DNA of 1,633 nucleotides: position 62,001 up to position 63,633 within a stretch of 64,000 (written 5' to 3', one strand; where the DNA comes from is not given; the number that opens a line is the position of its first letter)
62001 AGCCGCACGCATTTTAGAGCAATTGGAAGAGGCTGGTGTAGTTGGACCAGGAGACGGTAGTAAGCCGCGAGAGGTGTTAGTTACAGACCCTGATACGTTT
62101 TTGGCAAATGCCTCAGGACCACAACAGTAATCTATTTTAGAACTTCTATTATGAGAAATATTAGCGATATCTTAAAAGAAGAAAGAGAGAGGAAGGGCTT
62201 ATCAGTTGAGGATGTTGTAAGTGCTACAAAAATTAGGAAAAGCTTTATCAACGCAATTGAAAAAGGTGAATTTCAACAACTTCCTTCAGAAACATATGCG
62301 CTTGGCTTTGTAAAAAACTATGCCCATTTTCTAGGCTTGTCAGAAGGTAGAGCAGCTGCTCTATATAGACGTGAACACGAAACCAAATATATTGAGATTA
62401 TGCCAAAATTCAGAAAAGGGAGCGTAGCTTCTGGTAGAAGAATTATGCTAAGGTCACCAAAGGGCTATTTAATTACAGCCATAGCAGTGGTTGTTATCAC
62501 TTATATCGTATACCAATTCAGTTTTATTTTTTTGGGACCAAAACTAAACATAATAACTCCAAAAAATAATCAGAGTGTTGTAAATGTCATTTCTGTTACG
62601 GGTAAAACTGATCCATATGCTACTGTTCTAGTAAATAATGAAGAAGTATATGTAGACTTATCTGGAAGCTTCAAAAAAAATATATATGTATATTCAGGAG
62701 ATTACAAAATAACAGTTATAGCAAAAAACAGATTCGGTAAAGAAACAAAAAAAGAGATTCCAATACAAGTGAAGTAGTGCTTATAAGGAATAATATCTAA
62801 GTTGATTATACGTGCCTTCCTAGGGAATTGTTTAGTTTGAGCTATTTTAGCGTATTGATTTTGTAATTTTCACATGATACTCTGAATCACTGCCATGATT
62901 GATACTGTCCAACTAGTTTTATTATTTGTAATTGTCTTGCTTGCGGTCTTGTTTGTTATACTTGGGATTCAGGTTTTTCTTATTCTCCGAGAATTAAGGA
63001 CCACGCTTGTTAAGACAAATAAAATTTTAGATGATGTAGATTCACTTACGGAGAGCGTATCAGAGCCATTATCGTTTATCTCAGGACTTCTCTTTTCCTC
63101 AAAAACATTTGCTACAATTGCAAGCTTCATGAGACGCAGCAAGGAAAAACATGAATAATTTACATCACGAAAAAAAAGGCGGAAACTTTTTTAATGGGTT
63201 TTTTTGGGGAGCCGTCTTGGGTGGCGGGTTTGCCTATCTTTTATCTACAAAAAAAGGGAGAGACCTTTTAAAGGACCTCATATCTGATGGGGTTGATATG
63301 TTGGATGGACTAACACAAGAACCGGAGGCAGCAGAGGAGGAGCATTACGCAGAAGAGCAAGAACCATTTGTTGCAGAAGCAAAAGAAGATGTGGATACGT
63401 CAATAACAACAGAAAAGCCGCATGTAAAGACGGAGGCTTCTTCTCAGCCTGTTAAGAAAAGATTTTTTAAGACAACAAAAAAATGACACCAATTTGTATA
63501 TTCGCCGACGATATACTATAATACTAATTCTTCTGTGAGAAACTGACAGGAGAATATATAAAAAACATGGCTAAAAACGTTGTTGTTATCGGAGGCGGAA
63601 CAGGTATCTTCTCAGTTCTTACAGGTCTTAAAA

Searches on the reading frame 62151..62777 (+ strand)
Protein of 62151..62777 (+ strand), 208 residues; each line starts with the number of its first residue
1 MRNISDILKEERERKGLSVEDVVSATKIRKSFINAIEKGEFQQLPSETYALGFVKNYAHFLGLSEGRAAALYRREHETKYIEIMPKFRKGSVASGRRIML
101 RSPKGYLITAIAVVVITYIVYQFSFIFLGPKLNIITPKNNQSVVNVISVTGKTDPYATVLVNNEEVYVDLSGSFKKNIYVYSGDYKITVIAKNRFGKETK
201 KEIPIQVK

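Call 90: search_protein_families(library=pfam, proteins=[window:62151-62774:+], max_evalue=0.0001)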
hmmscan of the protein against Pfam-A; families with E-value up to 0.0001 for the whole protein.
window:62151-62774:+ (208 aa): 3 families
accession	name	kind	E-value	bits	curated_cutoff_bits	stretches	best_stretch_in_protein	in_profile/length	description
PF13413.12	HTH_25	-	6e-22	77.7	24.6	1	7-65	1-59/62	Helix-turn-helix domain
PF09136.16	Glucodextran_B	-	2.1e-10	40.8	27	1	130-207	1-81/83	Glucodextranase, domain B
PF12844.13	HTH_19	-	2.4e-08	34.2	30.2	1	8-67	4-57/64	Helix-turn-helix domain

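Call 98: find_encoding_contigs(protein=window:62151-62777:+, flank=10000, max_places=1)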
Protein window:62151-62777:+ (208 aa): 4 contigs read that carry it; 1 place shown.
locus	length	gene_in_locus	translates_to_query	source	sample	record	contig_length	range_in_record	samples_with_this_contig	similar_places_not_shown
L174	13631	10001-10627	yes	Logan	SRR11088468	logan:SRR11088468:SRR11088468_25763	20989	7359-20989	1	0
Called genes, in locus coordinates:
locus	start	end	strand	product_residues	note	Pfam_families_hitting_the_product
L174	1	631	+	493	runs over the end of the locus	PF00009:GTP_EFTU, PF00071:Ras, PF00350:Dynamin_N (faint), PF01926:MMR_HSR1, PF08477:Roc (weak), PF22042:EF-G_D2, PF11987:IF-2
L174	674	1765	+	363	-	-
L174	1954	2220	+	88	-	PF00312:Ribosomal_S15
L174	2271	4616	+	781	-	PF01138:RNase_PH, PF03725:RNase_PH_C (faint), PF01138:RNase_PH, PF00013:KH_1, PF00575:S1, PF23459:S1_RRP5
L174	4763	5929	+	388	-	PF00004:AAA, PF07728:AAA_5 (weak)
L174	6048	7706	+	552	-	PF00753:Lactamase_B (weak), PF22505:RNase_J_b_CASP, PF17770:RNase_J_C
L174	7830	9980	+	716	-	PF17854:FtsK_alpha, PF01580:FtsK_SpoIIIE, PF09397:FtsK_gamma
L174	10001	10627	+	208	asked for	PF12844:HTH_19, PF13413:HTH_25, PF09136:Glucodextran_B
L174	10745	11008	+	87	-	-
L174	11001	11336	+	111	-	-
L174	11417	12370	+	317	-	PF01933:CofD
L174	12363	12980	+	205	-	PF00730:HhH-GPD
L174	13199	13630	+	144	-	?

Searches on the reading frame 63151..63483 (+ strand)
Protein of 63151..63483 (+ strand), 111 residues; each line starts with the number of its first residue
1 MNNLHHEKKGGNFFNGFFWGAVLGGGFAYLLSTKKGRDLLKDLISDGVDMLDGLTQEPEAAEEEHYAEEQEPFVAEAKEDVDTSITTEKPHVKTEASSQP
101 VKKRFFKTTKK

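Call 90: search_protein_families(library=pfam, proteins=[window:63151-63483:+], max_evalue=0.0001)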
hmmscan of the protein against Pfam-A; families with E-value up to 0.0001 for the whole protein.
window:63151-63483:+ (111 aa): 1 family
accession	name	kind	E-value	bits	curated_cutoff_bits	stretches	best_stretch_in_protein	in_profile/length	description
PF12732.12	YtxH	-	4.3e-05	24.3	37.5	1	15-78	2-60/71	YtxH-like protein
